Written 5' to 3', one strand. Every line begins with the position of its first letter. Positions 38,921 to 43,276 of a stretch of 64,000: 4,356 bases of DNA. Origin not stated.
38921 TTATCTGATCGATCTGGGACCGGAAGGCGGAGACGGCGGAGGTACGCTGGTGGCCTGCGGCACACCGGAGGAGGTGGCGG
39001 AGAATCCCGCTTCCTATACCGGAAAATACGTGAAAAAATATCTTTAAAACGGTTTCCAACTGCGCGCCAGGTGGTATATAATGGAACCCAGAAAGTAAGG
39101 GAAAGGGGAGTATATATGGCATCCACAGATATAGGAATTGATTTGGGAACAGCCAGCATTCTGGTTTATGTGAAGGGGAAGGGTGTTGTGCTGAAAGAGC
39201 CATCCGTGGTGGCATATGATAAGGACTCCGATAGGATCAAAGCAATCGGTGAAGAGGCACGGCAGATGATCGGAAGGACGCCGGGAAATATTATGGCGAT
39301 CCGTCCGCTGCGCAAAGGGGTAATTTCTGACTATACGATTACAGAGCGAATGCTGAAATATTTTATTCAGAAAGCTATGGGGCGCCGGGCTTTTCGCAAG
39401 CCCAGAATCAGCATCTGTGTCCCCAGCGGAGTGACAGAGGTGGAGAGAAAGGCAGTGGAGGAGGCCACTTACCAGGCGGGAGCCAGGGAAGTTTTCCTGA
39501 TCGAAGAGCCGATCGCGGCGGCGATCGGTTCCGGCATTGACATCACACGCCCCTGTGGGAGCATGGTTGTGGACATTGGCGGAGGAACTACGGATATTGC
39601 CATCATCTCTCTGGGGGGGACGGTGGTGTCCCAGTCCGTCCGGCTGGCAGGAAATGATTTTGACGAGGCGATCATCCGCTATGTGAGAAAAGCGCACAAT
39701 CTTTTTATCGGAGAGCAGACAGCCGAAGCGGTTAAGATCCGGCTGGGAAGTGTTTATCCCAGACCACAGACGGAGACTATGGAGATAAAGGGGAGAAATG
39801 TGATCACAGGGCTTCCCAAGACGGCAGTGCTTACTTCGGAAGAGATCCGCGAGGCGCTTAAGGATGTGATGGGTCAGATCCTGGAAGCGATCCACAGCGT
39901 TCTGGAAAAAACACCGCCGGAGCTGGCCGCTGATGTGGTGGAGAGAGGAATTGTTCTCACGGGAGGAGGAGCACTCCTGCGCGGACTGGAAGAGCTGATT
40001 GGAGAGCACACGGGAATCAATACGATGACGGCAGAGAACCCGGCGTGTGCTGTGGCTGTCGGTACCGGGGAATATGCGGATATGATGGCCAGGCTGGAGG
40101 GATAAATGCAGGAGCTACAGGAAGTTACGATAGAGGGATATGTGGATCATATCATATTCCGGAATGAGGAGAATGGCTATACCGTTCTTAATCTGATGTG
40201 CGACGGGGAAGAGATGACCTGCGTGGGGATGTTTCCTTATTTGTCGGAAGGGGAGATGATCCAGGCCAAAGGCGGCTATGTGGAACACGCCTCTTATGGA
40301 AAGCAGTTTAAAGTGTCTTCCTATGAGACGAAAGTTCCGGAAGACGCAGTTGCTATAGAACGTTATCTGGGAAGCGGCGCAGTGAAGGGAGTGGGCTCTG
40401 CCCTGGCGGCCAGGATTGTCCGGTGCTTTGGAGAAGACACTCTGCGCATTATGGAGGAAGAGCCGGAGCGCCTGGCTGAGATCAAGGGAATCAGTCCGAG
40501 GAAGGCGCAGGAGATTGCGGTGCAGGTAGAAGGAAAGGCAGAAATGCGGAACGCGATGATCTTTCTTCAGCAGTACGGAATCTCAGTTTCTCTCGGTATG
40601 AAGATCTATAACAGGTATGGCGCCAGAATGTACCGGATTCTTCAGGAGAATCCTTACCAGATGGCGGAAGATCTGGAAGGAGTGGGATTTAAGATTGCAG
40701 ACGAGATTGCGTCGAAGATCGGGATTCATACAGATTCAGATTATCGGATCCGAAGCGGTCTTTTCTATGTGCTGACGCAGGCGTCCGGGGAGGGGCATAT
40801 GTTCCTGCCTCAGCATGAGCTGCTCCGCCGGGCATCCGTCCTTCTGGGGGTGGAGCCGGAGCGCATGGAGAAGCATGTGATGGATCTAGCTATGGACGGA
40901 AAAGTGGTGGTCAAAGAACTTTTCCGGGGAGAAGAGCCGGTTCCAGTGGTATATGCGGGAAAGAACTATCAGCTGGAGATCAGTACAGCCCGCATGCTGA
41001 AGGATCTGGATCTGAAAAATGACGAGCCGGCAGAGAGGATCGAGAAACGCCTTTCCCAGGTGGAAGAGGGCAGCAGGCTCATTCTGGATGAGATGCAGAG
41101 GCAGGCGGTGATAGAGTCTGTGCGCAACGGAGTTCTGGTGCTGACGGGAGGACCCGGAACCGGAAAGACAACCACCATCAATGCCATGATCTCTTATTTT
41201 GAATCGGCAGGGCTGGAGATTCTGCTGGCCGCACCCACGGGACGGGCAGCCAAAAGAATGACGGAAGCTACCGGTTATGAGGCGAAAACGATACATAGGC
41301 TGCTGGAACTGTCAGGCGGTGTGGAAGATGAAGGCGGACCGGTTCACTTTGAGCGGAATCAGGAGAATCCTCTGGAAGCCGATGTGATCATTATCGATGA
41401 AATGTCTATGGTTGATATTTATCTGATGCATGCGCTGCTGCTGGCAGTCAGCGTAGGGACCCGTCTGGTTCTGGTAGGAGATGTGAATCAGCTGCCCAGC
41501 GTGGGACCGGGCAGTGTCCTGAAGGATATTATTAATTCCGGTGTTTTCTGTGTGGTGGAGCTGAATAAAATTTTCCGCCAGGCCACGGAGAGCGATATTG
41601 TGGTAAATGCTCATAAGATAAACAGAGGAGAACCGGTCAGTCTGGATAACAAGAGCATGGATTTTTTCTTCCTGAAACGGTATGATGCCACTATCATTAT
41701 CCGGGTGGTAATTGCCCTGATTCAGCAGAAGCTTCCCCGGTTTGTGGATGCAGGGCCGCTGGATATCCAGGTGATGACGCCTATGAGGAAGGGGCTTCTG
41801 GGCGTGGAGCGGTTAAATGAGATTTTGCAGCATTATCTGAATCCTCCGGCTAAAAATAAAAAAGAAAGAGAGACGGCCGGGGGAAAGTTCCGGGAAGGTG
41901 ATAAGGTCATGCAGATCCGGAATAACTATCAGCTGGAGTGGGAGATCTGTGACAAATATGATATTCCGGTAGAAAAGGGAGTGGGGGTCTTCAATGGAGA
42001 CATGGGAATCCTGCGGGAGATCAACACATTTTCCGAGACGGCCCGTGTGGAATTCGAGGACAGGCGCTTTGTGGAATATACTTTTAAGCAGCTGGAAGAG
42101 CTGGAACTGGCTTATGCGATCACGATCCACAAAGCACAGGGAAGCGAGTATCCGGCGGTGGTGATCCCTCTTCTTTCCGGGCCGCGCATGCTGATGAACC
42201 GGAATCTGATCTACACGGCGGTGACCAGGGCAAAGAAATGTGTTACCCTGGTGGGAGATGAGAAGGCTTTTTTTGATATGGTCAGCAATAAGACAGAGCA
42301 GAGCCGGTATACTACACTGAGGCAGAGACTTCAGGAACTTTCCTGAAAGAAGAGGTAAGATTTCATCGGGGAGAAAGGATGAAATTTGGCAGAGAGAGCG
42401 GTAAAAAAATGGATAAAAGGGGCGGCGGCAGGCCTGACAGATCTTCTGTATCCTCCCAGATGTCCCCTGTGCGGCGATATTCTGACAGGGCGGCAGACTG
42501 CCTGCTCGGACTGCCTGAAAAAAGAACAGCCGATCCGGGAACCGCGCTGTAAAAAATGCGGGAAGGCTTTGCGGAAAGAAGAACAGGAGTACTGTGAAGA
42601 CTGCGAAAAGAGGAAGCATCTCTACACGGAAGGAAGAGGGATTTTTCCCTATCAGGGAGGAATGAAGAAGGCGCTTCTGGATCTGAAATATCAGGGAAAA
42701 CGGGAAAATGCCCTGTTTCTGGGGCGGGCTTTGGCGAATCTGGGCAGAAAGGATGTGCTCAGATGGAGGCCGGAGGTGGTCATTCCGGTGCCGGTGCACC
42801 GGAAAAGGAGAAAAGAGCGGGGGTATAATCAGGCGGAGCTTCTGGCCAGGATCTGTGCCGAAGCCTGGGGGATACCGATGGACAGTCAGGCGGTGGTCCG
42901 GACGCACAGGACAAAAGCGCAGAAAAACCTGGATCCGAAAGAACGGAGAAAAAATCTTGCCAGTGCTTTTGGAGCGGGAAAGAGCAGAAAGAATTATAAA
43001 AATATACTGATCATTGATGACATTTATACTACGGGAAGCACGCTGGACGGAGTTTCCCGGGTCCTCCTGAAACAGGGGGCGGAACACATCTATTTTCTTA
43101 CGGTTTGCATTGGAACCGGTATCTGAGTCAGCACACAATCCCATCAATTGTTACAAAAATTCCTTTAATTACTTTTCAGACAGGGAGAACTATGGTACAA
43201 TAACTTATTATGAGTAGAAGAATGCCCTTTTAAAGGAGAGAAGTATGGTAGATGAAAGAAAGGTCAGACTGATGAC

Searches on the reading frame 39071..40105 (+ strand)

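Call 19: search_protein_families(library=pfam, proteins=[window:39071-40105:+], max_evalue=0.0001)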
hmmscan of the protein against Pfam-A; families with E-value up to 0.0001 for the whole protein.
window:39071-40105:+ (344 aa): 6 families
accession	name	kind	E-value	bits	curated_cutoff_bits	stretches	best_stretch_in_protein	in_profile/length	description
PF06723.19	MreB_Mbl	-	1.3e-143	478.2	27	1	19-342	2-325/327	MreB/Mbl protein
PF00012.26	HSP70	-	9.8e-19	67.4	20.6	1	114-333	137-369/599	Hsp70 protein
PF14450.12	FtsA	-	9.2e-12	45.9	31.8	1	165-331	1-127/127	Cell division protein FtsA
PF00022.25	Actin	-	3.1e-09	36.4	27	1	44-207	31-189/410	Actin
PF25216.1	Volactin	-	1.4e-06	28.5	35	1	46-313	48-290/321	Volactin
PF11104.14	PilM_2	-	3.5e-05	23.4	27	0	294-322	278-306/340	Type IV pilus assembly protein PilM;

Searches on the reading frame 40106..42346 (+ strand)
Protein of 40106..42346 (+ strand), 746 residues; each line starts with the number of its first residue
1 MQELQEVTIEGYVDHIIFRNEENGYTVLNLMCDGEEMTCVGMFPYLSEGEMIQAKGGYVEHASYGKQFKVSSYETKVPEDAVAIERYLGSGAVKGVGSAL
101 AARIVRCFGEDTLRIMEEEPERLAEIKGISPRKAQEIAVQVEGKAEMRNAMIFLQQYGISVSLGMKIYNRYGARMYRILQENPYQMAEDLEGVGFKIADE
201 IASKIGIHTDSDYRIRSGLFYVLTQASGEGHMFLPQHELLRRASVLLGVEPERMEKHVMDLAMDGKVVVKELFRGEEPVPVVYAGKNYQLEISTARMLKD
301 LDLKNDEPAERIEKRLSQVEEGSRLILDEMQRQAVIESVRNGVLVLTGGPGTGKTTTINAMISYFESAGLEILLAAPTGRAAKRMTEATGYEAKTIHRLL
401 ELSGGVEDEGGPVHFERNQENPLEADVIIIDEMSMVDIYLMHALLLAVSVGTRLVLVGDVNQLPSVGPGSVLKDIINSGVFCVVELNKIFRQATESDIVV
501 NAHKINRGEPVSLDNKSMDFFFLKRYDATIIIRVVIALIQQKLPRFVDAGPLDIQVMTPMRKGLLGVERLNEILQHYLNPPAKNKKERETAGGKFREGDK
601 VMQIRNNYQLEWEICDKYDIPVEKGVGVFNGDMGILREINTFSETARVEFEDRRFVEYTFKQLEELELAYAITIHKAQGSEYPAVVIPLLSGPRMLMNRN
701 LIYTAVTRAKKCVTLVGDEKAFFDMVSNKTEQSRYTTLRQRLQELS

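Call 19: search_protein_families(library=pfam, proteins=[window:40106-42346:+], max_evalue=0.0001)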
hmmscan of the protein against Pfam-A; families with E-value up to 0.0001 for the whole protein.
window:40106-42346:+ (746 aa): 12 families
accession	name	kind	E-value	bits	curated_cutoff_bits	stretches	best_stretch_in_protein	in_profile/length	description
PF13245.12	AAA_19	-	8.2e-45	152.7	25.1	1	331-468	1-134/134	AAA domain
PF14490.11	HHH_RecD2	-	1.7e-42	143.7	27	2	144-233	2-92/92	ATP-dependent RecD2 DNA helicase HHH domain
PF13604.12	AAA_30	-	2.7e-41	141.8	27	1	327-511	2-174/191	AAA domain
PF23139.1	OB_YrrC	-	2.7e-27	95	27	1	8-78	3-76/76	ATP-dependent DNA helicase YrrC, OB-fold domain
PF18335.7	SH3_13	-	1.3e-22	79.8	41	1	570-650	1-65/65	ATP-dependent RecD-like DNA helicase SH3 domain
PF13538.12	UvrD_C_2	-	1.1e-18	67.2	27.4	1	668-716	1-52/52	UvrD-like helicase C-terminal domain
PF01443.25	Viral_helicase1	-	2.3e-12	47.7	21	1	663-716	172-227/228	Viral superfamily 1 RNA helicase core domain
PF13086.12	AAA_11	-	3e-11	44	27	1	327-382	2-65/257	AAA domain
PF14520.12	HHH_5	-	1.3e-07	32.4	27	1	93-139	7-53/57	Helix-hairpin-helix domain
PF05970.20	PIF1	-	5.2e-06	26.7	25.9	1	335-494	13-191/223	PIF1-like helicase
PF05127.21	NAT10_TcmA_helicase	-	4.6e-05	23.8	22.7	1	345-446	1-111/176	RNA cytidine acetyltransferase NAT10/TcmA, helicase domain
PF00580.27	UvrD-helicase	-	4.8e-05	23.6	23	0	329-390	3-66/271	UvrD/REP helicase N-terminal domain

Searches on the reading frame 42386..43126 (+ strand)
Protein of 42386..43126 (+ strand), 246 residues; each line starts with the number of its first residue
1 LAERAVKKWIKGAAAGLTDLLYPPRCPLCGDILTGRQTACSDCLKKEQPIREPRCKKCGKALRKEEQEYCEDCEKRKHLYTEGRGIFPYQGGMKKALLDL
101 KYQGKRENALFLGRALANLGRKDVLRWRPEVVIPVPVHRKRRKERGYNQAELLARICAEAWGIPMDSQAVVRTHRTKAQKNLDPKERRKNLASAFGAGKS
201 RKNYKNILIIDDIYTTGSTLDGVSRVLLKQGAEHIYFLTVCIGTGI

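Call 19: search_protein_families(library=pfam, proteins=[window:42386-43126:+], max_evalue=0.0001)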
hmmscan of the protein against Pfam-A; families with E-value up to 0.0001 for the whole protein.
window:42386-43126:+ (246 aa): 2 families
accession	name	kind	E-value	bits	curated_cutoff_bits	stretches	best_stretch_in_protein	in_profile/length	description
PF18912.6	DZR_2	-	1.2e-16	60.7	27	1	17-74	1-56/56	Double zinc ribbon domain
PF00156.33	Pribosyltran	-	4.7e-06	26.4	26.3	1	197-241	80-124/158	Phosphoribosyl transferase domain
